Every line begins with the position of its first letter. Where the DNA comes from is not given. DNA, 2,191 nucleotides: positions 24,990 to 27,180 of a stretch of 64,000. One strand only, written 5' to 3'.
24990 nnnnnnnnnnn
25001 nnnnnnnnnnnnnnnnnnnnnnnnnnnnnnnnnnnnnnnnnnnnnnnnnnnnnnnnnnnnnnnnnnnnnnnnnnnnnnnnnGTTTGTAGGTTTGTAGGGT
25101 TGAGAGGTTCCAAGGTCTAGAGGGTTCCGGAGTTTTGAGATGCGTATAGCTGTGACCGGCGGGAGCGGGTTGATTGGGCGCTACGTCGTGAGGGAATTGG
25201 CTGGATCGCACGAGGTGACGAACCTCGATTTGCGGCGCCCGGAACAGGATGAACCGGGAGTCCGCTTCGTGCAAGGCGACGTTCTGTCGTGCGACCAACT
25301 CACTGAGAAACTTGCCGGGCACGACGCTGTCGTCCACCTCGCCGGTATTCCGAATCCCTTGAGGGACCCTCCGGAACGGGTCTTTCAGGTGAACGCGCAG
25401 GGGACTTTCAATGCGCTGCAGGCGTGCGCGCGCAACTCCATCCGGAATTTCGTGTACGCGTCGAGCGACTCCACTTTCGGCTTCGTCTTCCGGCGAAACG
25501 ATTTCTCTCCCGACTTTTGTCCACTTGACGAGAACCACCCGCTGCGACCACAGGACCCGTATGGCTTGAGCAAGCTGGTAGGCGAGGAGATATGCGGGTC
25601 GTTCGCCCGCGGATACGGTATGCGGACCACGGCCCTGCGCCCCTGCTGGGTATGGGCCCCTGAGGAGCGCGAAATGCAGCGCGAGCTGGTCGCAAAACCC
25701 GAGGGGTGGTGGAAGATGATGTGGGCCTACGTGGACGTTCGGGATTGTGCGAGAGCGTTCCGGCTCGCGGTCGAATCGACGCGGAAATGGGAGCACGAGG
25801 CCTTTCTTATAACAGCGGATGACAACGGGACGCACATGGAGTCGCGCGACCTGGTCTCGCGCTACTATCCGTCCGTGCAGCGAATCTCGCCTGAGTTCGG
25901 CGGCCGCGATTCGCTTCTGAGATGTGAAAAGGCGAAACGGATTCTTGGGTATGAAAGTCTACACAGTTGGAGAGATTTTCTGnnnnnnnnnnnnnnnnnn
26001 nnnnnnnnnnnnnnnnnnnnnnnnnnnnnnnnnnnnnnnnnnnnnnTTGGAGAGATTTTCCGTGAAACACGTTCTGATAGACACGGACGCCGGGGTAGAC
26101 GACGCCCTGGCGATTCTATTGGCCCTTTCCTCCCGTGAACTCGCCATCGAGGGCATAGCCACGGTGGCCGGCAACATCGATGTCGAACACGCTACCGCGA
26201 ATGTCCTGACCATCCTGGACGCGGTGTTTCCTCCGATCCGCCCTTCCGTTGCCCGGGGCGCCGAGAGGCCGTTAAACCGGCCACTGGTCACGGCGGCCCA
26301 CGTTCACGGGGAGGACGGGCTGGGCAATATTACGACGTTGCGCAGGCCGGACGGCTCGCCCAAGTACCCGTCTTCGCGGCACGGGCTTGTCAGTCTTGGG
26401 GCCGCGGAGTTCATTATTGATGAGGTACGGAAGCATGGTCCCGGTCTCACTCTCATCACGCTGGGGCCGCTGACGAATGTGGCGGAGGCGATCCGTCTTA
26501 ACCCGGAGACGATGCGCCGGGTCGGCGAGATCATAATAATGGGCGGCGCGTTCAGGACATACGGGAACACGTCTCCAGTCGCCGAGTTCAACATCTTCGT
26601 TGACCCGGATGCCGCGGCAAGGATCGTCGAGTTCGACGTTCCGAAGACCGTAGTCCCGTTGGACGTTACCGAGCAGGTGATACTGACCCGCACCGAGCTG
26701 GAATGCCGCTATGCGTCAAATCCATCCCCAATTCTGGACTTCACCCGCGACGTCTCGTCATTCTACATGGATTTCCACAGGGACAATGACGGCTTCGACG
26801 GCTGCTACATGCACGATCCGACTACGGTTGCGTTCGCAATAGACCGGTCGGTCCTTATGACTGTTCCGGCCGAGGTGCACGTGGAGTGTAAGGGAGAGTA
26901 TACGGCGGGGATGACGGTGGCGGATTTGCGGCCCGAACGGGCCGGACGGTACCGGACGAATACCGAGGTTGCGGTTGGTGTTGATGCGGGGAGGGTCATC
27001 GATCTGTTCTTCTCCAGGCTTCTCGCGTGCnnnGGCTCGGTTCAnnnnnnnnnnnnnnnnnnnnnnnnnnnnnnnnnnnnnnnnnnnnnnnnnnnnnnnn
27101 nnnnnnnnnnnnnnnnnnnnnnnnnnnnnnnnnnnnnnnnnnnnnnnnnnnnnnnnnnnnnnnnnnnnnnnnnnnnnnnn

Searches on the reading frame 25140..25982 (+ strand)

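Call 69: search_protein_families(library=pfam, proteins=[window:25140-25982:+], max_evalue=0.001)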
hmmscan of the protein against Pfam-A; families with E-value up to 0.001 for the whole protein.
window:25140-25982:+ (281 aa): 7 families
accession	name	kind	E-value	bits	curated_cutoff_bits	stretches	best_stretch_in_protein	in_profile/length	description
PF01370.27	Epimerase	-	3.1e-35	122.2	20.9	1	3-216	1-230/240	NAD dependent epimerase/dehydratase family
PF01073.25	3Beta_HSD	-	3.6e-23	82.4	22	1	4-183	1-193/280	3-beta hydroxysteroid dehydrogenase/isomerase family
PF16363.11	GDP_Man_Dehyd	-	1.1e-18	68.2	27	1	5-167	2-179/332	GDP-mannose 4,6 dehydratase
PF13460.12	NAD_binding_10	-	4.2e-12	46.7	27.2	1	7-109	1-98/184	NAD(P)H-binding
PF04321.23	RmlD_sub_bind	-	7.4e-11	42.1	27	1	1-184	1-164/287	RmlD substrate binding domain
PF07993.18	NAD_binding_4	-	5.1e-10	39.4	20.1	1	58-178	86-210/258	Male sterility protein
PF02719.21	Polysacc_synt_2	-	8.2e-05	22.4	20.2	0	5-111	3-130/293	Polysaccharide biosynthesis protein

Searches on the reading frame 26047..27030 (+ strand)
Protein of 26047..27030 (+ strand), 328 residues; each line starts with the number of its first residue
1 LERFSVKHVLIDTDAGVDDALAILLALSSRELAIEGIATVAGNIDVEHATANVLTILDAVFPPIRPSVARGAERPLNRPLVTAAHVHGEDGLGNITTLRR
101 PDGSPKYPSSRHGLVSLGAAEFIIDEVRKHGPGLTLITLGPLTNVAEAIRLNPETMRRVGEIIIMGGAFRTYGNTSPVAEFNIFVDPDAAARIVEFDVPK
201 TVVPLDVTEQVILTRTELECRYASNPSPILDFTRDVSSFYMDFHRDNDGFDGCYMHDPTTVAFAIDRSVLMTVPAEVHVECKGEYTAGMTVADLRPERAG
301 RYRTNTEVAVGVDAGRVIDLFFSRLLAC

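Call 69: search_protein_families(library=pfam, proteins=[window:26047-27030:+], max_evalue=0.001)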
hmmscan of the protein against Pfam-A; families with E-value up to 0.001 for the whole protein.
window:26047-27030:+ (328 aa): 1 family
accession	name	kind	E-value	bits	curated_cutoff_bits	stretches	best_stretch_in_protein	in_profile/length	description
PF01156.24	IU_nuc_hydro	-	2.6e-87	293.7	34.2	1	9-318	1-296/297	Inosine-uridine preferring nucleoside hydrolase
